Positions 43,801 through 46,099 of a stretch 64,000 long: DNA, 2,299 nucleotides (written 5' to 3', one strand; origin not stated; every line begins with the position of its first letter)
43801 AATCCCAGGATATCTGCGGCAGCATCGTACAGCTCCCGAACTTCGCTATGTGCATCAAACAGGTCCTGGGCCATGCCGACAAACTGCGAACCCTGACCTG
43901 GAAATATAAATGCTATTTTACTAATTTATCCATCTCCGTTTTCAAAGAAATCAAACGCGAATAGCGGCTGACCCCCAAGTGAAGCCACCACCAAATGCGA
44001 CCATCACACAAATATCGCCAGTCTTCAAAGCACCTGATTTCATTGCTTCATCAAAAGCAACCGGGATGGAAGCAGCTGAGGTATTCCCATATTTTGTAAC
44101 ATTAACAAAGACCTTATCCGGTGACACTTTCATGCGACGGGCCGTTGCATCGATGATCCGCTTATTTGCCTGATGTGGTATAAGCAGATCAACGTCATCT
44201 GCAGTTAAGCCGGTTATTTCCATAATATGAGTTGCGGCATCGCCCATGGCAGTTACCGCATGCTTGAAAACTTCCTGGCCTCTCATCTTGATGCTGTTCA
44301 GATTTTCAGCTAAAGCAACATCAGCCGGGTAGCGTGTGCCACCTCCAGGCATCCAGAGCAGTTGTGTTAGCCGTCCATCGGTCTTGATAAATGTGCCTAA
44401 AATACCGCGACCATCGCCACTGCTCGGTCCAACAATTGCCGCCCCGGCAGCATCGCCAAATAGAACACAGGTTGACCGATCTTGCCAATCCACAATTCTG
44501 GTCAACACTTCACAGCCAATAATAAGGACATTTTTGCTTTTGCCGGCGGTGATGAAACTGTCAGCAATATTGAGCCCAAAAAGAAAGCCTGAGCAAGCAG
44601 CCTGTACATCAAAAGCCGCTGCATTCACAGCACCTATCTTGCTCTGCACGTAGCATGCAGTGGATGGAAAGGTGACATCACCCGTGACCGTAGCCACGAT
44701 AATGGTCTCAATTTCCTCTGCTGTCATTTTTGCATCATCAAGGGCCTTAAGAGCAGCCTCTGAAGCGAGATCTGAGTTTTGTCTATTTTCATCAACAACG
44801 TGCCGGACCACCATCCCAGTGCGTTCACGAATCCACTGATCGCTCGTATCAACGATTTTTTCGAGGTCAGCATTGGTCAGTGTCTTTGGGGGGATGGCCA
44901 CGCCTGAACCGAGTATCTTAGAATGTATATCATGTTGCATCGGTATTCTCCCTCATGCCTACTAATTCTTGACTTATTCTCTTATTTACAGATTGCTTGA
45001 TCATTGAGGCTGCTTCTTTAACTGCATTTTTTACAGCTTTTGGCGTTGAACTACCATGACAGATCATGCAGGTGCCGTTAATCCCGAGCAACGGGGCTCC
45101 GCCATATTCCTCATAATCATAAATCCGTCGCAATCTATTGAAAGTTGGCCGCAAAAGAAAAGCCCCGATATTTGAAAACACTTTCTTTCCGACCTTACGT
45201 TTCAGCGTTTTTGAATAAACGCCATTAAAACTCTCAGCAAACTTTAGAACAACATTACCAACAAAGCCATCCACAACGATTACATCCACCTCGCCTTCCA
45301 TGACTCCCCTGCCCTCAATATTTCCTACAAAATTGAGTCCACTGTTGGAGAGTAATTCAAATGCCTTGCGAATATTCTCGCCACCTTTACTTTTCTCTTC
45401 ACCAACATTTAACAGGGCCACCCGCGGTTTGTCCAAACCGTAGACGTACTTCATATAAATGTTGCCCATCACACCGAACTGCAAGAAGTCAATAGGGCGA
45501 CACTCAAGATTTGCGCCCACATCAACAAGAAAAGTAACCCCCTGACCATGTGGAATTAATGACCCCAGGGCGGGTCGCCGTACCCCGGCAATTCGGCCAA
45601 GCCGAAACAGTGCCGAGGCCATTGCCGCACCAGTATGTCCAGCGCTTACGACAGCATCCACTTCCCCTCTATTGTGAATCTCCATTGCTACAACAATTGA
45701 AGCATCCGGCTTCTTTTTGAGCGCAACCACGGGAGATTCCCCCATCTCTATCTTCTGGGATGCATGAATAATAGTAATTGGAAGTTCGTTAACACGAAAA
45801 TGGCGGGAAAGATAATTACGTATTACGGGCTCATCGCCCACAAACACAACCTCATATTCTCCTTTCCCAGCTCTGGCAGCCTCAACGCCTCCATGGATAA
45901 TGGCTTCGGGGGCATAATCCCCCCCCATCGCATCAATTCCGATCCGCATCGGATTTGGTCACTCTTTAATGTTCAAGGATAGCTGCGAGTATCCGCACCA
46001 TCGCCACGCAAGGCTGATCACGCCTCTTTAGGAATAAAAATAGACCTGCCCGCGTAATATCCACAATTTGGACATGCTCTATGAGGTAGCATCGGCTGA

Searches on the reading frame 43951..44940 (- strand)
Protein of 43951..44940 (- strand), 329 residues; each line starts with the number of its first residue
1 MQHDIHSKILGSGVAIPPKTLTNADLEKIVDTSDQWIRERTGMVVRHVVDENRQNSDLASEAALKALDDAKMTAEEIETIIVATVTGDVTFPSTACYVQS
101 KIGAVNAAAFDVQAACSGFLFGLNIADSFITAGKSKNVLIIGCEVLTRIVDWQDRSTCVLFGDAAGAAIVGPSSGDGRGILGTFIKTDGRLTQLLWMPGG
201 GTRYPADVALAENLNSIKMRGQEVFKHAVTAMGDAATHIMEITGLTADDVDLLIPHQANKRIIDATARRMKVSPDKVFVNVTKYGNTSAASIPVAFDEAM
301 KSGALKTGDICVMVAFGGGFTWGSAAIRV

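Call 43: search_protein_families(library=pfam, max_evalue=0.001, proteins=[window:43951-44940:-])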
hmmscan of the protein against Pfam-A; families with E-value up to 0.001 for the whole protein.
window:43951-44940:- (329 aa): 4 families
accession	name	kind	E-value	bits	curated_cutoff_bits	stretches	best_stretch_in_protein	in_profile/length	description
PF08541.16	ACP_syn_III_C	-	3e-36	123.9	26.6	1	242-328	3-89/90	3-Oxoacyl-[acyl-carrier-protein (ACP)] synthase III C terminal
PF08545.16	ACP_syn_III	-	8.2e-31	106.2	24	1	110-189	1-80/80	3-Oxoacyl-[acyl-carrier-protein (ACP)] synthase III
PF00108.29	Thiolase_N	-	1.5e-07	31.5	26.4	1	40-149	8-118/260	Thiolase, N-terminal domain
PF00195.25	Chal_sti_synt_N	-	0.00062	19.7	27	0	54-172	98-223/225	Chalcone and stilbene synthases, N-terminal domain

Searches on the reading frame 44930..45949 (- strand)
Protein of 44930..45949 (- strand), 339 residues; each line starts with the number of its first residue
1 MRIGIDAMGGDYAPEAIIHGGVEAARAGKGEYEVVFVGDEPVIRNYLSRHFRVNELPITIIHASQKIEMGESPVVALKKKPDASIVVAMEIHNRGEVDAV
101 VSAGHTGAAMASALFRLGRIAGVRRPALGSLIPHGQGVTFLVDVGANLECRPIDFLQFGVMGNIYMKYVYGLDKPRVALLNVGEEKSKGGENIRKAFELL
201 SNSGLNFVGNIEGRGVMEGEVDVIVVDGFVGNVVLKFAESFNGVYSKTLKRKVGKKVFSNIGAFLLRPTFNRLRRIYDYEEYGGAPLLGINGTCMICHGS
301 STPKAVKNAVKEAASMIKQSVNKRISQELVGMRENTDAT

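Call 43: search_protein_families(library=pfam, max_evalue=0.001, proteins=[window:44930-45949:-])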
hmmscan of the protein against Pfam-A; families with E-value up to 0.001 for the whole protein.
window:44930-45949:- (339 aa): 1 family
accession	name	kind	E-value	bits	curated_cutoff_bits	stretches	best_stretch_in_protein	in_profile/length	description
PF02504.20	FA_synthesis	-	2.4e-102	342.8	29.1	1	1-324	1-324/324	Fatty acid synthesis protein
